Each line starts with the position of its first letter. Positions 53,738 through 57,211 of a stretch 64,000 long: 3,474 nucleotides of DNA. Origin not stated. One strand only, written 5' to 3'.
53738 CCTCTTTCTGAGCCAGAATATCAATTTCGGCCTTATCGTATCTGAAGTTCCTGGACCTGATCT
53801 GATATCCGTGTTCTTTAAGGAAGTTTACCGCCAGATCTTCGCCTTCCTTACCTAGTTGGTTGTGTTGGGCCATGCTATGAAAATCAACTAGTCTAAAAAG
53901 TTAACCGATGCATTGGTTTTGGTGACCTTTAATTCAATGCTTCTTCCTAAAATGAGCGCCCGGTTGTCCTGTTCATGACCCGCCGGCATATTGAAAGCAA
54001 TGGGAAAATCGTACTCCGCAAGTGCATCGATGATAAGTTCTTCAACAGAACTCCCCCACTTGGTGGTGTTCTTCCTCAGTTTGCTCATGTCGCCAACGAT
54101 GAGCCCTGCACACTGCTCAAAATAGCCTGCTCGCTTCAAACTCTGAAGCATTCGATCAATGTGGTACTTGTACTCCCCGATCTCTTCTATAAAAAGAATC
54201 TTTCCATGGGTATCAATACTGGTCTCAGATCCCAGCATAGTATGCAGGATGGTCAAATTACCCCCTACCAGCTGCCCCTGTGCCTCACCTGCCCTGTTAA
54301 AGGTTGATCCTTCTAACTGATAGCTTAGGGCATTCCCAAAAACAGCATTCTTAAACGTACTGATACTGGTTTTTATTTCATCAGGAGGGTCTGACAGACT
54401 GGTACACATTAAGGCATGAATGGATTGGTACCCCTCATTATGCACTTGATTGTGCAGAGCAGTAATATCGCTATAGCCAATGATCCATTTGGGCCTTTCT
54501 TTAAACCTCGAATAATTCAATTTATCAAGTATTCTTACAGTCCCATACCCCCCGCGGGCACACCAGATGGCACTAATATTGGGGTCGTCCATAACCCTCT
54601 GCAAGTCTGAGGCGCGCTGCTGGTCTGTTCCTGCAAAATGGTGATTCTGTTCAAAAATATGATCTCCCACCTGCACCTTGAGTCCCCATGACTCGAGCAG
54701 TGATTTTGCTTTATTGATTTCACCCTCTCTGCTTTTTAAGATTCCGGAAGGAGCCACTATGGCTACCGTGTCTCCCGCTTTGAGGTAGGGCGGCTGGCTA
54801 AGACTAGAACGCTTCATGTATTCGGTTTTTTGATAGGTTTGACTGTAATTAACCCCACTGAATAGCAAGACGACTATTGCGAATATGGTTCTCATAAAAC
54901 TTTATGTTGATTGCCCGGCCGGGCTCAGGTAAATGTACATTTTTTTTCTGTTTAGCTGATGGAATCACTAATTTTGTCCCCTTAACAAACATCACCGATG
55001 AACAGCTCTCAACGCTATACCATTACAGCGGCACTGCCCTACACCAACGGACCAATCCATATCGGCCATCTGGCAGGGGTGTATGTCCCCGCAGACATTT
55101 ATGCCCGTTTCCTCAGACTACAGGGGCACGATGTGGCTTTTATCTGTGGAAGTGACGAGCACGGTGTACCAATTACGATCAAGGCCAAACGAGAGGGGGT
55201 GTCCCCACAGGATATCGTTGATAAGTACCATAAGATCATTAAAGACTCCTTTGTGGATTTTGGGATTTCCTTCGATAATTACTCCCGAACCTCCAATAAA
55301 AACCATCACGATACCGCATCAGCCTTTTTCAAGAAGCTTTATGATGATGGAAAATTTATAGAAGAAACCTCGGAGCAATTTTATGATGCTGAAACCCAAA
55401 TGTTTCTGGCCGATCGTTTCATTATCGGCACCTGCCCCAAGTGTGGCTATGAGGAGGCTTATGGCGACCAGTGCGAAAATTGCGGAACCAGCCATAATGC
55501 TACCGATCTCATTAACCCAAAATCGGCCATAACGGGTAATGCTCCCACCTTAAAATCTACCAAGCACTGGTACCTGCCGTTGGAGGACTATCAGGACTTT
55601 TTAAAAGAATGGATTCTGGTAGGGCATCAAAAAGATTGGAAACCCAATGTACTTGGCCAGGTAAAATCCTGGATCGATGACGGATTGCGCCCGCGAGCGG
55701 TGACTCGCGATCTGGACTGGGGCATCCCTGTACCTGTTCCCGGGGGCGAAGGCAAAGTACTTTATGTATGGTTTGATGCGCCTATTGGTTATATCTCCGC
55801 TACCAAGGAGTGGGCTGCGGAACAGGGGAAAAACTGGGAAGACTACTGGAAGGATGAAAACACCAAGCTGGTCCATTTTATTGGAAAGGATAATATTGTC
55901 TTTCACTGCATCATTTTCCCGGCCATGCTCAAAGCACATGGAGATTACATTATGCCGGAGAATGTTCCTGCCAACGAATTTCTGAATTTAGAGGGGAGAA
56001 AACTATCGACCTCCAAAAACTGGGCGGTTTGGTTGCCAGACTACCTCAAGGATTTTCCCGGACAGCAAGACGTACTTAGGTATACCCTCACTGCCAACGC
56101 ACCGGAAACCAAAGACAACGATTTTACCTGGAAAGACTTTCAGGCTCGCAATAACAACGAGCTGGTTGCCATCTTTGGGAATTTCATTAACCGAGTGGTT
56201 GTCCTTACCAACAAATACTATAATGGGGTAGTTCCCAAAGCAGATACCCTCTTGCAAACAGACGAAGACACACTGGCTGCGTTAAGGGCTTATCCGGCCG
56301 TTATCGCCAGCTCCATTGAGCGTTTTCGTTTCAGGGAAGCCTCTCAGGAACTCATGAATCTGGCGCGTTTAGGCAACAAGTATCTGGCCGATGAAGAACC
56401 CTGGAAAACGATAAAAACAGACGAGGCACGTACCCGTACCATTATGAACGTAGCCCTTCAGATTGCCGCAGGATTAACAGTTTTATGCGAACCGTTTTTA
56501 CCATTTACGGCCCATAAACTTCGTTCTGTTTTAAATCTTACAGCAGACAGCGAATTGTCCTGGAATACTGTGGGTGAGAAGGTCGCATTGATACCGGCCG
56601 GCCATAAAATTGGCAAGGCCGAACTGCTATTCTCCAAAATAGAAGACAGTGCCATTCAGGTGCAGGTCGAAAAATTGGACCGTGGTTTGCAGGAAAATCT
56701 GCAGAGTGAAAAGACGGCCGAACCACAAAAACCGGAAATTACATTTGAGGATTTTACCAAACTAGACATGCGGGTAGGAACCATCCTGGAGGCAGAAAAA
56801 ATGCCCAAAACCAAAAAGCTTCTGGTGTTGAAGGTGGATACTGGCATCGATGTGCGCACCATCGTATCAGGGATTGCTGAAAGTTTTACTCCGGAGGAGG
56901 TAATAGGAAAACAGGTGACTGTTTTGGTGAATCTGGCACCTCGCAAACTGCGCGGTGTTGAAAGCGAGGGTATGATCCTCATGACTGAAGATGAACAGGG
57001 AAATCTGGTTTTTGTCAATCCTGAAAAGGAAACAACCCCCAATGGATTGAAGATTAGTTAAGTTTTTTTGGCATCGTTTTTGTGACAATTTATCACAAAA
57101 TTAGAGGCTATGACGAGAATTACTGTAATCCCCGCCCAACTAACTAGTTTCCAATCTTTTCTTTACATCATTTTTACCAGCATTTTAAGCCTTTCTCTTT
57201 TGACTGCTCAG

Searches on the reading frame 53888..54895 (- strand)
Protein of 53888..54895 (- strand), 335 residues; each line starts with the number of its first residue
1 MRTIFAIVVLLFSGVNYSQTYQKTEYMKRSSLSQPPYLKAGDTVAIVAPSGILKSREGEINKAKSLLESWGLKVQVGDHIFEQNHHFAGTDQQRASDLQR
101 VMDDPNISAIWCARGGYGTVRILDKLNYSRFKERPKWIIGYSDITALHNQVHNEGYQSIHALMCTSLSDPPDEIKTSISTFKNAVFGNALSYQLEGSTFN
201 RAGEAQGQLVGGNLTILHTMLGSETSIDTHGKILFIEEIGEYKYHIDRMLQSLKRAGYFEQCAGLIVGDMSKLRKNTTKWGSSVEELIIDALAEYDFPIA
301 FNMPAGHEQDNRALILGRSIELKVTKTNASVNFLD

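Call 10: search_protein_families(library=pfam, proteins=[window:53888-54895:-], max_evalue=0.1)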
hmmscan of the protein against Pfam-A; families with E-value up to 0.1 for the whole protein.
window:53888-54895:- (335 aa): 3 families
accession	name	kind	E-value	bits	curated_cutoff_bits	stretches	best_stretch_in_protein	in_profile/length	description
PF02016.21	Peptidase_S66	-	1.1e-41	142.2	25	1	44-161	1-121/121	LD-carboxypeptidase N-terminal domain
PF17676.7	Peptidase_S66C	-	2.3e-34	119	23.7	1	206-322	1-120/120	LD-carboxypeptidase C-terminal domain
PF22247.2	Diox-like_N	-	0.035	14.7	27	0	269-308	13-52/60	Catechol 2,3-dioxygenase-like N-terminal domain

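Call 11: search_protein_families(library=ncbifam, proteins=[window:53888-54895:-], max_evalue=0.1)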
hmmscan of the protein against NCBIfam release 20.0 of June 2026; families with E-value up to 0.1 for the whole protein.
window:53888-54895:- (335 aa): 2 families
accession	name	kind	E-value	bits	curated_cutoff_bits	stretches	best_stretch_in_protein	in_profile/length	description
NF008424.0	PRK11253.1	equivalog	3e-39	134.9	378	1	42-331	5-298/308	muramoyltetrapeptide carboxypeptidase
NF045913.1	RegSipA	equivalog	0.029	14.2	100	1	33-84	12-63/67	regulatory protein SipA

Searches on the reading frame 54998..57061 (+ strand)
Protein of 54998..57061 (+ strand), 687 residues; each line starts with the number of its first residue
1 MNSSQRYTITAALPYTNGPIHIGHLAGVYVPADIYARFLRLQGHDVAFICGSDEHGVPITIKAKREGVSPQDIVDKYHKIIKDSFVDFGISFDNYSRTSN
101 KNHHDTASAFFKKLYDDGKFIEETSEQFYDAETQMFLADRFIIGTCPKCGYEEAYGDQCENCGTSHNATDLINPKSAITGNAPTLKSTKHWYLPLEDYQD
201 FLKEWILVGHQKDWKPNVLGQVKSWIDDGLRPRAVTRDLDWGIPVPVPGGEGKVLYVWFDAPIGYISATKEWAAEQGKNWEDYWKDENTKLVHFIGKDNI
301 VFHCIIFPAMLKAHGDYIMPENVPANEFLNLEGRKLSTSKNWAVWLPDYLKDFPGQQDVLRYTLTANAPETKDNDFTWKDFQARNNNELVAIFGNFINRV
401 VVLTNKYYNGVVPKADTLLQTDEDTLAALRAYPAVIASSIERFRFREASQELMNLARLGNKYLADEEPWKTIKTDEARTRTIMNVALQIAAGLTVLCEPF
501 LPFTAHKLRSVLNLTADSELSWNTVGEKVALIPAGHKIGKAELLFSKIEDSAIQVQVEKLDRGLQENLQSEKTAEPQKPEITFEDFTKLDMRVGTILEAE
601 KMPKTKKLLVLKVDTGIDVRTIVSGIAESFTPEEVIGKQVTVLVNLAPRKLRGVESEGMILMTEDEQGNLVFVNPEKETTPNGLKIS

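Call 10: search_protein_families(library=pfam, proteins=[window:54998-57061:+], max_evalue=0.1)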
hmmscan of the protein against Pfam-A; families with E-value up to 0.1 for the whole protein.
window:54998-57061:+ (687 aa): 6 families
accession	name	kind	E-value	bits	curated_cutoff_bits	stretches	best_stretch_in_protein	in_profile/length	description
PF09334.17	tRNA-synt_1g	-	1.9e-161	537.7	20.1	1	8-400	2-390/391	tRNA synthetases class I (M)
PF01588.26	tRNA_bind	-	2e-26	92.4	27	1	591-680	1-92/96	Putative tRNA binding domain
PF19303.5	Anticodon_3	-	2.3e-21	76.7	23.5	1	412-554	1-141/152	Anticodon binding domain of methionyl tRNA ligase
PF00133.28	tRNA-synt_1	-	3.1e-16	59.6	22.7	1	4-247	22-245/414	tRNA synthetases class I (I, L, M and V)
PF08264.19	Anticodon_1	-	7.9e-06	26.3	25.1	1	435-509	14-87/148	Anticodon-binding domain of tRNA ligase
PF01406.26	tRNA-synt_1e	-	0.00096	19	27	1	19-118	22-119/301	tRNA synthetases class I (C) catalytic domain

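Call 11: search_protein_families(library=ncbifam, proteins=[window:54998-57061:+], max_evalue=0.1)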
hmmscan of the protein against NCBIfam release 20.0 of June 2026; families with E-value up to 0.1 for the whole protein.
window:54998-57061:+ (687 aa): 31 families (the best 25 are shown)
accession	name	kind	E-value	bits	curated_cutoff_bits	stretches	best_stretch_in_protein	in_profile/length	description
NF001100.0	PRK00133.1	equivalog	3e-261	868.8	587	1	2-681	2-671/676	methionine--tRNA ligase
TIGR00398.1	metG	equivalog_domain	2.7e-169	564.3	336.35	1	8-549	2-530/530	methionine--tRNA ligase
NF008900.0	PRK12267.1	equivalog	9.5e-132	440.7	598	1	4-686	3-647/648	methionine--tRNA ligase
NF008859.0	PRK11893.2-1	equivalog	5.7e-62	210.3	553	1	5-470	2-454/498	methionine--tRNA ligase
NF008863.0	PRK11893.2-5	equivalog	1.2e-51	175.9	551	1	1-451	1-450/531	methionine--tRNA ligase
NF008860.0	PRK11893.2-2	equivalog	8.7e-42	143.8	761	2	291-521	328-554/583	methionine--tRNA ligase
TIGR00399.1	metG_C_term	equivalog_domain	1.2e-38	132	116.65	1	565-681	18-134/139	methionine--tRNA ligase subunit beta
NF008861.0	PRK11893.2-3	equivalog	8.8e-30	103.8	633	2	1-176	1-179/496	methionine--tRNA ligase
NF008957.0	PRK12300.1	subfamily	1.4e-22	79.5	677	2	3-81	30-107/946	leucine--tRNA ligase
NF007495.0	PRK10089.1-4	equivalog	5.3e-21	75.3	117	1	579-686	3-112/113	tRNA-binding protein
NF007496.0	PRK10089.1-5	equivalog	1.9e-20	73.1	171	1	582-687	3-109/109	chaperone CsaA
TIGR02222.1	chap_CsaA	subfamily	3.1e-20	72.2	119.65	1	583-686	1-106/107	export-related chaperone CsaA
NF007492.0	PRK10089.1-1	equivalog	5.9e-20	71.3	150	1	581-686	4-109/110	tRNA-binding protein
NF007494.0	PRK10089.1-3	equivalog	2.4e-19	69.3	109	1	580-686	3-111/112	tRNA-binding protein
TIGR00422.1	valS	equivalog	4.4e-17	61.4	612.1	2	4-88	32-112/863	valine--tRNA ligase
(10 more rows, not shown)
